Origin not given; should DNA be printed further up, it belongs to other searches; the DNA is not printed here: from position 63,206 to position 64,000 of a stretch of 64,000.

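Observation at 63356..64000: Hidden PD-(D/E)xK gene (sce7726-like) opening the island: candidate anti-phage or toxin-antitoxin system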

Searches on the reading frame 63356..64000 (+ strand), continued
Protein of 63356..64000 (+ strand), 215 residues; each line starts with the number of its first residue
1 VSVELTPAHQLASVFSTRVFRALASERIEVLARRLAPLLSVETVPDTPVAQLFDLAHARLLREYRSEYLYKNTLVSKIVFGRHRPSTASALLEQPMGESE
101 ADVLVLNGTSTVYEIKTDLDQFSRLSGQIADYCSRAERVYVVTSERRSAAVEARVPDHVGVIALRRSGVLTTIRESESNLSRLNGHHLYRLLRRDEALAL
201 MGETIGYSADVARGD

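Call 86: find_encoding_contigs(protein=P0004, flank=10000, max_places=2)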
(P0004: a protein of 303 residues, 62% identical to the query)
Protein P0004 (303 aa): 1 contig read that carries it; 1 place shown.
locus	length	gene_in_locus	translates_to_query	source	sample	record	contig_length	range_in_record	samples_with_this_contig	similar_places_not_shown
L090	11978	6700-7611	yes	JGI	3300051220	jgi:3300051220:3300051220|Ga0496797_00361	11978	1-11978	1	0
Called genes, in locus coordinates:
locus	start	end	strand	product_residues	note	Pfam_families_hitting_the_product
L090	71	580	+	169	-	PF05265:DUF723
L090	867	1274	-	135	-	-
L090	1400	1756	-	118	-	PF11774:Lsr2, PF23359:Lsr2_DNA-bd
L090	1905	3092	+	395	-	-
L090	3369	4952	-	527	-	PF00929:RNase_T, PF23359:Lsr2_DNA-bd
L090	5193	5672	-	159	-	PF05168:HEPN (weak)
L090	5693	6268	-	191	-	-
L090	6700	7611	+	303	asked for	PF26915:Phage_P4_cII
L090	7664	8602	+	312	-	-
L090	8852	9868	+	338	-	PF16289:PIN_12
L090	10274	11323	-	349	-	PF08240:ADH_N, PF16912:Glu_dehyd_C, PF00107:ADH_zinc_N, PF13602:ADH_zinc_N_2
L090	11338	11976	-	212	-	?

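Call 90: search_protein_representatives(alignment_id=A1)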
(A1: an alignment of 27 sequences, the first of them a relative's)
Query: 27 sequences, 292 profile positions. Proteins with E-value up to 0.001 (for the whole library): 5188; up to 1e-10: 3159; up to 1e-30: 940. The best 150 are listed.
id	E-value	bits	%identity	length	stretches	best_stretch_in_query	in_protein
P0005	1.6e-111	388.8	-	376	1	5-290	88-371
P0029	4.4e-107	374.3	-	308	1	6-289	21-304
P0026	3.0e-106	371.5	-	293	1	7-291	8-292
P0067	2.8e-104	365.1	-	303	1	1-290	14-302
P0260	2.6e-102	358.6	-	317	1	4-290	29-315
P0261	2.5e-101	355.4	-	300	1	6-290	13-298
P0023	1.2e-99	349.9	-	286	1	8-284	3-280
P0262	2.3e-98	345.6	-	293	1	6-290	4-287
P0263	2.0e-96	339.3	-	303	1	4-289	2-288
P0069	8.1e-94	330.7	-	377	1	8-285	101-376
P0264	5.2e-93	328.1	-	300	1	3-288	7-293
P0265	7.4e-93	327.6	-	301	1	3-289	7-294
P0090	8.8e-93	327.3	-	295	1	7-289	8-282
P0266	1.6e-92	326.4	-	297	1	7-290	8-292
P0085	2.4e-92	325.9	-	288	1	4-285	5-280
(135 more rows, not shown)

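Call 92: find_related_loci(query=A1, collection=viral_contigs, flank=6000)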
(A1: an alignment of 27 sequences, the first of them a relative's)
Query A1 (291 aa) in viral_contigs; peptide patterns used: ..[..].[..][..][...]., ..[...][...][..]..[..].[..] (x = any residue, [..] = any of these).
198 stretches matched a pattern; 92 encode a relative of the query (tblastn E <= 1e-3); the best 80 are kept; 80 distinct loci.
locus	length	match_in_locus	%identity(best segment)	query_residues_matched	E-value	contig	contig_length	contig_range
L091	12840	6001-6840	39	11-287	5e-49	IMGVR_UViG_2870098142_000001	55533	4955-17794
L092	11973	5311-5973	35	51-271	8e-42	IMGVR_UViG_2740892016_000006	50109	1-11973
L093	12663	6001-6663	35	51-271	8e-42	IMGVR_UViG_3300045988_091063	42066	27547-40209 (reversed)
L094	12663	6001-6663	35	51-271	8e-42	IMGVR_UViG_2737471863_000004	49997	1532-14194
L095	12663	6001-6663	35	51-271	8e-42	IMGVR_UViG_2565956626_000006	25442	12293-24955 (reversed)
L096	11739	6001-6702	34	49-282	6e-42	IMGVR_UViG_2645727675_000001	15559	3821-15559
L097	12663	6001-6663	35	51-271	8e-42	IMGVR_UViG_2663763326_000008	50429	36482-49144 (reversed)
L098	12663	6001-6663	35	51-271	8e-42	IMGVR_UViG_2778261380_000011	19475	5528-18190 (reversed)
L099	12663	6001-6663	35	51-271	8e-42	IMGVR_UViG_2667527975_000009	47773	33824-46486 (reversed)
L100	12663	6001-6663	35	51-271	8e-42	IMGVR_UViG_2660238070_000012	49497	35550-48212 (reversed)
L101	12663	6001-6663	35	51-271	8e-42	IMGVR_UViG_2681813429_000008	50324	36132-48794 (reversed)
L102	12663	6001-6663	35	51-271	8e-42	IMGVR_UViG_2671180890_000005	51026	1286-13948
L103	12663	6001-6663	35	51-271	8e-42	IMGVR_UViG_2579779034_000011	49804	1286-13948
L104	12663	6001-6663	35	51-271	8e-42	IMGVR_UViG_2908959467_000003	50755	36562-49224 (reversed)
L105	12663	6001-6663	35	51-271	8e-42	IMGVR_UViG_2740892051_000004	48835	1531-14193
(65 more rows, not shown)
